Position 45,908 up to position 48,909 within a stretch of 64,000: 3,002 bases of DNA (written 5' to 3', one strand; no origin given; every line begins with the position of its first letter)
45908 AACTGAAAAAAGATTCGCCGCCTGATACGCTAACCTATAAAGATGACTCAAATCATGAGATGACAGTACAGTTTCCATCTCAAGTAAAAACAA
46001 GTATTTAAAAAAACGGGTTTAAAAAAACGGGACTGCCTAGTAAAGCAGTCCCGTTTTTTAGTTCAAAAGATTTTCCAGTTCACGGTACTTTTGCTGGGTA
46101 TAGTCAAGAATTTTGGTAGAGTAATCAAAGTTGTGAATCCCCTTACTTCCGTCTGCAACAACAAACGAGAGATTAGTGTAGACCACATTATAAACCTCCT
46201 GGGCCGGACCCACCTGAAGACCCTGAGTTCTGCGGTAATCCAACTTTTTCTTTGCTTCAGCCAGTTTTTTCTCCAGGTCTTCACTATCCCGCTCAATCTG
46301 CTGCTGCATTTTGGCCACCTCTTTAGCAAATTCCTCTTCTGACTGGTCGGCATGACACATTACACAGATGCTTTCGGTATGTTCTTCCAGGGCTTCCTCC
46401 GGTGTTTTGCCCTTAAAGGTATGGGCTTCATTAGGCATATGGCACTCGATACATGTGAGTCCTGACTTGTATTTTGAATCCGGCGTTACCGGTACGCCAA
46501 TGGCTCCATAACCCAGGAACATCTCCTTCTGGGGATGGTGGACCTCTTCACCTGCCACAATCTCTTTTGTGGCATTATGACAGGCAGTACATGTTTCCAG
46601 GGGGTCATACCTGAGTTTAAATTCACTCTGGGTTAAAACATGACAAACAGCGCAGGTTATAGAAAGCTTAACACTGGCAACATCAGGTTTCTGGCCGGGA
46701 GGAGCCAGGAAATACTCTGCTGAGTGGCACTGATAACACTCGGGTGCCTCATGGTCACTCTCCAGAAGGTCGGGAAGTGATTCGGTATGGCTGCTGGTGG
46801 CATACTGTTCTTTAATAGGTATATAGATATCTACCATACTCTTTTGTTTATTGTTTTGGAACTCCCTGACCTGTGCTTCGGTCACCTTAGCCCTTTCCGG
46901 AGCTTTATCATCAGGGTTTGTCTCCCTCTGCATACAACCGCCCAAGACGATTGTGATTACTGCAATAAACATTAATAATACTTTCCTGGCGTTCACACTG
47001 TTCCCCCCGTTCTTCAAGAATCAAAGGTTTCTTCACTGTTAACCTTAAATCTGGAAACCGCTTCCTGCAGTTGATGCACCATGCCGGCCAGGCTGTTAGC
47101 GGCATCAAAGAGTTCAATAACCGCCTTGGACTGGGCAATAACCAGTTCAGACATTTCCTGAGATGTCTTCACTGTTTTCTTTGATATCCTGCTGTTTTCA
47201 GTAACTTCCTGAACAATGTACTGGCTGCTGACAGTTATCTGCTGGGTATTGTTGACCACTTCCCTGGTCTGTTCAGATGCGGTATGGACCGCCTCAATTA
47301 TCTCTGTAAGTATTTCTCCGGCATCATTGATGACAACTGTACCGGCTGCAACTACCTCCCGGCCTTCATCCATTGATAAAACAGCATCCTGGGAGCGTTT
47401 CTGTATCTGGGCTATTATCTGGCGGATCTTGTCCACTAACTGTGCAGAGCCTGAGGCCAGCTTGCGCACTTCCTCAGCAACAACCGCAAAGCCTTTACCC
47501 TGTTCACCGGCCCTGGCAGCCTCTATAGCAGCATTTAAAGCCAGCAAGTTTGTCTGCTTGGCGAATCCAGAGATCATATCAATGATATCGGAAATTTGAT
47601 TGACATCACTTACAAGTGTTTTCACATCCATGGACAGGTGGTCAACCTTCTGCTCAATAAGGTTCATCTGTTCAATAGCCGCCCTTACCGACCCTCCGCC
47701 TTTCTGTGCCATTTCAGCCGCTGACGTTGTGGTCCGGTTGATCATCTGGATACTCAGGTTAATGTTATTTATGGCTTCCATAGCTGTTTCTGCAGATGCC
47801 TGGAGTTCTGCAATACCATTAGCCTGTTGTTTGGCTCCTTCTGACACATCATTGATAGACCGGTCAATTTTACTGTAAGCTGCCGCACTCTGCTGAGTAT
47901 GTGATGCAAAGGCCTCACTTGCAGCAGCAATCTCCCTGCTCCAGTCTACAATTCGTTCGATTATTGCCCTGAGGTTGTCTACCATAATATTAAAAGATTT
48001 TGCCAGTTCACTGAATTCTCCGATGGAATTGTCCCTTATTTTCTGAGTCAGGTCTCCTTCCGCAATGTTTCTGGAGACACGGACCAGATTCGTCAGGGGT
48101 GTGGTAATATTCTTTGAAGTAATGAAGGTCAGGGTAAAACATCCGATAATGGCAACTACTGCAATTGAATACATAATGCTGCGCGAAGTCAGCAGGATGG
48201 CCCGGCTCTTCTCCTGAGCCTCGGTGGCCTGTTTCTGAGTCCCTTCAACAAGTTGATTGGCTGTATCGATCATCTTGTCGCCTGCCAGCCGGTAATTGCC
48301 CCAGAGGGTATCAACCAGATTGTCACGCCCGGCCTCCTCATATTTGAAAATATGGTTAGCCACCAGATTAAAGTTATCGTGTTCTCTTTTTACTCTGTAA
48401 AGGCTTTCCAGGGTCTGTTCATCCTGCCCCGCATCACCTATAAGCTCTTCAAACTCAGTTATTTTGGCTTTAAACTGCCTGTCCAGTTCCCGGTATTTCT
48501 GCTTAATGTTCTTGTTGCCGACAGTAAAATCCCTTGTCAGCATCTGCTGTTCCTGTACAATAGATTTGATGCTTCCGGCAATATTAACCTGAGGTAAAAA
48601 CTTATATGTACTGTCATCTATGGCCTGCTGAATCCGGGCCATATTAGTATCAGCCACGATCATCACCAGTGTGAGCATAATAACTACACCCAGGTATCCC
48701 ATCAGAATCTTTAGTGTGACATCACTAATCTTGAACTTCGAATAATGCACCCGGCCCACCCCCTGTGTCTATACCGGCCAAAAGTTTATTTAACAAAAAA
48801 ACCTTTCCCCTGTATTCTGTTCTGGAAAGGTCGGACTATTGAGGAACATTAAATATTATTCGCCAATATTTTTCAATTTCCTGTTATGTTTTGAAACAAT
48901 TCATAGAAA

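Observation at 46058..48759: Chemoreceptor co-encoded with a pentaheme cytochrome c lipoprotein, inserted between tlyA and nadK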

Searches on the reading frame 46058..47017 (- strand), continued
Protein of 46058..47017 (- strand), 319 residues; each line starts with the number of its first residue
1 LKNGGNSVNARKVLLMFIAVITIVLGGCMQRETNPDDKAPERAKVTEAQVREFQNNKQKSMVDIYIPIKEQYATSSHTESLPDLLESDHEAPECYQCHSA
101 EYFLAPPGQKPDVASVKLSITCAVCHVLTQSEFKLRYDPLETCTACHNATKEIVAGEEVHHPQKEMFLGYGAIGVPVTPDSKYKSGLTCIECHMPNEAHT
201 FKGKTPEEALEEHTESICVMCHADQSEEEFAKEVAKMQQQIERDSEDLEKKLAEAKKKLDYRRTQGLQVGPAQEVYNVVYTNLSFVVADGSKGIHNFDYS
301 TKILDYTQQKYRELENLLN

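Call 88: find_homologous_proteins(query=A3, max_evalue=0.001)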
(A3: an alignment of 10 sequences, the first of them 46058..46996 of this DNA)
Query A3 (10 sequences) (312 aa, profile of the alignment): 47 proteins with E <= 0.001 among 6098 candidates.
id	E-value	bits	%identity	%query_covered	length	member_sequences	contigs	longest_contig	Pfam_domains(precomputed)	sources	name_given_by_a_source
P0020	2.3e-143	495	55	100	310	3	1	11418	PF02335.21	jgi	-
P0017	7.8e-143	493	62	94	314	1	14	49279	PF02335.21,PF14522.12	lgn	-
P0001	5.6e-142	490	100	100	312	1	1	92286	PF02335.21,PF14522.12,PF22113.2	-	-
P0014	5.0e-141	487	64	89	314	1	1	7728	PF02335.21,PF14522.12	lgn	-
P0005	6.2e-141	487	66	100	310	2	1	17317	PF02335.21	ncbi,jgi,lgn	-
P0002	3.6e-138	478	83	100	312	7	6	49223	PF02335.21,PF14522.12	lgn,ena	-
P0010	4.8e-138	477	62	98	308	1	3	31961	PF02335.21,PF14522.12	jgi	jgi:formate-dependent nitrite reductase cytochrome c552 subunit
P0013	4.5e-137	474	62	94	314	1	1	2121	PF02335.21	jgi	-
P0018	2.5e-136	472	60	94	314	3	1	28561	PF02335.21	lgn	-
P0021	4.8e-136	471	57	98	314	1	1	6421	PF02335.21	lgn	-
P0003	8.6e-136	470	78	94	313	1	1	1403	PF09699.16,PF02335.21,PF14522.12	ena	-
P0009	7.1e-135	467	61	99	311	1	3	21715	PF02335.21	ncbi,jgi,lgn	-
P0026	2.4e-134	465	43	98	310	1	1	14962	PF09699.16,PF13435.12,PF02335.21,PF14522.12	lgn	-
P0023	4.0e-134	465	56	98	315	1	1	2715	PF02335.21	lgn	-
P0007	4.0e-134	465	63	100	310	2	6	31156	PF02335.21,PF14522.12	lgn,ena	-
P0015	5.8e-134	464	58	99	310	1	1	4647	PF02335.21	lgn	-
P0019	1.2e-133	463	56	97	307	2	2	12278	PF02335.21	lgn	-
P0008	2.8e-133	462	63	100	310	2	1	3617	PF02335.21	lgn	-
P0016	5.5e-133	461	56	100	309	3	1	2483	PF02335.21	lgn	-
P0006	1.2e-132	460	65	97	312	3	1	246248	PF02335.21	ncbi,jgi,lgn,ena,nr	ncbi:MAG: hypothetical protein CVU89_09935 [Firmicutes bacterium HGW-Firmicutes-14]|nr:MAG: hypothet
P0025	1.8e-132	459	53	97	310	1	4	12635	PF02335.21,PF14522.12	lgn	-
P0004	4.5e-132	458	67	100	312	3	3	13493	PF02335.21,PF14522.12,PF22113.2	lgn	-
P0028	7.8e-131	454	41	88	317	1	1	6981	PF09699.16,PF13435.12,PF02335.21,PF14522.12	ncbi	-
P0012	1.0e-130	453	60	98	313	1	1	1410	PF02335.21,PF14522.12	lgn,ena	-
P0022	9.6e-130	450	55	99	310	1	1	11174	PF02335.21,PF14522.12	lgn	-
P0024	1.7e-129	449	55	99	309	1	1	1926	PF02335.21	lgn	-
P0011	7.9e-126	437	69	87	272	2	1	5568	PF02335.21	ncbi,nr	ncbi:MAG: ammonia-forming cytochrome c nitrite reductase subunit c552, partial [bacterium]|nr:ammoni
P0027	4.4e-124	432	44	96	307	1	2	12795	PF09699.16,PF02335.21,PF14522.12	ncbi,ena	-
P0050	2.4e-118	413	34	99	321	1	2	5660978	PF13435.12,PF02335.21,PF14522.12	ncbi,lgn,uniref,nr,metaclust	ncbi:ammonia-forming cytochrome c nitrite reductase subunit c552 [Desulfosporosinus youngiae]|uniref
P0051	2.4e-114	400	36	99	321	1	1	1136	PF09699.16,PF13435.12,PF02335.21,PF14522.12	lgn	-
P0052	1.4e-95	338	38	82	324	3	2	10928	PF09699.16,PF13435.12,PF02335.21,PF14522.12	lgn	-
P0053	2.1e-94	334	40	83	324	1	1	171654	PF09699.16,PF02335.21,PF14522.12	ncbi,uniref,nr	ncbi:ammonia-forming cytochrome c nitrite reductase subunit c552 [Desulfosporosinus sp. PR]|uniref:a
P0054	4.5e-92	326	37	84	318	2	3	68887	PF09699.16,PF13435.12,PF02335.21,PF14522.12,PF22113.2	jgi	jgi:hypothetical protein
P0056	9.3e-72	260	33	88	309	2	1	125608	PF09699.16,PF02335.21,PF14522.12,PF22113.2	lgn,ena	-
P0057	8.4e-67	243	31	84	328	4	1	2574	PF09699.16,PF14537.12,PF02335.21,PF14522.12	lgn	-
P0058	5.5e-39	152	31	80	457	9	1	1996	PF09699.16,PF13435.12,PF02335.21,PF14522.12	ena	-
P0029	3.4e-32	130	30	80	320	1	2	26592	PF09699.16,PF14522.12,PF22113.2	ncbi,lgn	ncbi:MAG: hypothetical protein WA131_10385 [Desulfitobacteriaceae bacterium]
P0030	7.7e-27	112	28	75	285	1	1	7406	PF09699.16,PF13435.12,PF14522.12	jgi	jgi:hypothetical protein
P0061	7.1e-12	63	23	76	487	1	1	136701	PF14537.12,PF13435.12,PF02335.21,PF14522.12,PF22113.2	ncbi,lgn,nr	ncbi:MAG: hypothetical protein HJJLKODD_00602 [Phycisphaerae bacterium]|nr:hypothetical protein [Phy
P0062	2.5e-7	48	23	77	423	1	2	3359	PF02335.21,PF14522.12,PF22113.2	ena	-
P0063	2.4e-6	45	22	52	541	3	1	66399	PF09699.16,PF14537.12,PF02335.21,PF14522.12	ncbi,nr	ncbi:MAG: ammonia-forming cytochrome c nitrite reductase subunit c552 [Candidatus Wallbacteria bacte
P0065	3.8e-5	41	25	60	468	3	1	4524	PF02335.21,PF14522.12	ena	-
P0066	6.7e-5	40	24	60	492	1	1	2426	PF02335.21,PF14522.12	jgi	jgi:nitrite reductase (cytochrome c-552)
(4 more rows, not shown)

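Call 89: find_encoding_contigs(protein=P0056, flank=5000, max_places=2)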
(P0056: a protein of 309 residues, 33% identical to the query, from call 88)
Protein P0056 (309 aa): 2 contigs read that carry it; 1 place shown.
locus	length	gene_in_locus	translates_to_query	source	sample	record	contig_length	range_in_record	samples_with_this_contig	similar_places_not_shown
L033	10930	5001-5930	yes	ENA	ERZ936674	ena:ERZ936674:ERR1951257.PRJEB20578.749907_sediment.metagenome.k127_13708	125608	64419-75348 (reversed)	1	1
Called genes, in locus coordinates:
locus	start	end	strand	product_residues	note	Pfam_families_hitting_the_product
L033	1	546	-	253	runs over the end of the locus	PF01026:TatD_DNase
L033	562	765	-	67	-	-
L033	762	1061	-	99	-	-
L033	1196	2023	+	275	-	PF04851:ResIII (weak), PF01695:IstB_IS21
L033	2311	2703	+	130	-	PF01588:tRNA_bind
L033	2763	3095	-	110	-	PF12728:HTH_17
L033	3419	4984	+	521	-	PF02203:TarH (weak), PF12729:4HB_MCP_1, PF00672:HAMP, PF00015:MCPsignal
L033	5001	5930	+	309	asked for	PF22113:Mtrc-MtrF_II-IV_dom (faint), PF09699:Paired_CXXCH_1 (faint), PF14522:Cytochrome_C7 (faint), PF02335:Cytochrom_C552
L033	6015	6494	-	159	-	PF04306:DUF456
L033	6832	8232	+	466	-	PF08245:Mur_ligase_M, PF08353:MurT_C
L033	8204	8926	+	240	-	PF07685:GATase_3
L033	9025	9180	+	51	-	-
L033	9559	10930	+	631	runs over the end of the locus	PF08298:AAA_PrkA, PF06798:PrkA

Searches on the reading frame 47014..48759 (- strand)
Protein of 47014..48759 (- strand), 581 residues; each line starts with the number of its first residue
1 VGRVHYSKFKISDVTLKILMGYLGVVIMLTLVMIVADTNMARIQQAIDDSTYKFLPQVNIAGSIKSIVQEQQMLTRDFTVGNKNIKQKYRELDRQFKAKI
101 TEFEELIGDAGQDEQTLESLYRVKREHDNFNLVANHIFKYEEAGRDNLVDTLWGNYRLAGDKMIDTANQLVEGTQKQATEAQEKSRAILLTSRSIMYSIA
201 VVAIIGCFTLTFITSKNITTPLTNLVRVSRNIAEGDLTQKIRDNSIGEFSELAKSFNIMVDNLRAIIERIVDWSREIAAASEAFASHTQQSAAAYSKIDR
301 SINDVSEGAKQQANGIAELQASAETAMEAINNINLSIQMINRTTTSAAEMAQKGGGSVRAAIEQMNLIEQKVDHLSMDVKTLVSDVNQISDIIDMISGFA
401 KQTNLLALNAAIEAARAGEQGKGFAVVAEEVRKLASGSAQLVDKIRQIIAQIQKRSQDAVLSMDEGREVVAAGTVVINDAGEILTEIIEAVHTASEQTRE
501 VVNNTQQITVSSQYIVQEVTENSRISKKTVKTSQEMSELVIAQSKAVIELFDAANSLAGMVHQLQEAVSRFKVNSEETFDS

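Call 3: search_protein_families(library=pfam, proteins=[window:47014-48759:-], max_evalue=0.01)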
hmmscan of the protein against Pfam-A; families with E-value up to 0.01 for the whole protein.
window:47014-48759:- (581 aa): 4 families
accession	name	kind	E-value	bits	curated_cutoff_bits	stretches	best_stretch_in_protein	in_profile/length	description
PF00015.26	MCPsignal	-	1.1e-40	139.8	34.6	1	344-525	4-171/172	Methyl-accepting chemotaxis protein (MCP) signalling domain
PF00672.30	HAMP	-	2.9e-13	50.3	25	1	214-265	2-53/53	HAMP domain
PF18947.5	HAMP_2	-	3.2e-07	30.6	24.3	1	216-264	18-66/67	HAMP domain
PF17511.7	Mobilization_B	-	0.0027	18.5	27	1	420-499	9-89/136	Mobilization protein B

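Call 4: search_protein_families(library=ncbifam, proteins=[window:47014-48759:-], max_evalue=0.01)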
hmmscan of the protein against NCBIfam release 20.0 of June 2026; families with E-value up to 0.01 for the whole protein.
window:47014-48759:- (581 aa): 16 families
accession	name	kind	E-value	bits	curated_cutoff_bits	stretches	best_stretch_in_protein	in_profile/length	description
NF058645.1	MCPCtpMPsAe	equivalog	3.8e-39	134.9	900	1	171-537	182-543/558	methyl-accepting chemotaxis protein CtpM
NF041847.1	transduc_aer2_vibrio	equivalog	1.1e-35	123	1200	1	217-574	454-762/804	aerotaxis transducer Aer2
NF011622.0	PRK15048.1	equivalog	1.5e-29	103.6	900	1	196-575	194-517/553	methyl-accepting chemotaxis protein II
NF011615.0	PRK15041.1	equivalog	6.8e-29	100.9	947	1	100-574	105-518/554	methyl-accepting chemotaxis protein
NF047851.1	MCPCitTducer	equivalog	1.3e-26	93.8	900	1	178-576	181-519/553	methyl-accepting chemotaxis citrate transducer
NF007309.0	PRK09793.1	equivalog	1.8e-23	83.3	903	1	179-519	175-490/533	methyl-accepting chemotaxis protein IV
NF050802.1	AspChtxCcaA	equivalog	5.7e-18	64.6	1300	1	226-522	419-694/700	aspartate chemotaxis receptor CcaA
NF040691.1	MtrAB_MtrB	equivalog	2.1e-09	37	450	1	188-275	183-269/507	MtrAB system histidine kinase MtrB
NF045911.1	TCSHisKinNblS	equivalog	7.7e-07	27.8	1000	1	195-268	186-255/621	two-component system sensor histidine kinase NblS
NF038263.1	prot_phos_SiaA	equivalog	1.4e-06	27.2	700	1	199-303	313-416/658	biofilm regulation protein phosphatase SiaA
NF033092.0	HK_WalK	equivalog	2e-06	26.7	725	1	163-265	147-248/594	cell wall metabolism sensor histidine kinase WalK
TIGR02168.1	SMC_prok_B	equivalog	1.7e-05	22.8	567.35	1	260-539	681-967/1181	chromosome segregation protein SMC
NF041210.1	his_kin_PieS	equivalog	0.00012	21.2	850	1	195-269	169-242/474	two component system sensor histidine kinase PieS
NF047496.1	HK_LIC11548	equivalog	0.00012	21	750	1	188-281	273-361/589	LIC_11548 family sensor histidine kinase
NF012163.2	BaeS_SmeS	equivalog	0.00023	20.2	500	1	192-265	162-235/457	sensor histidine kinase efflux regulator BaeS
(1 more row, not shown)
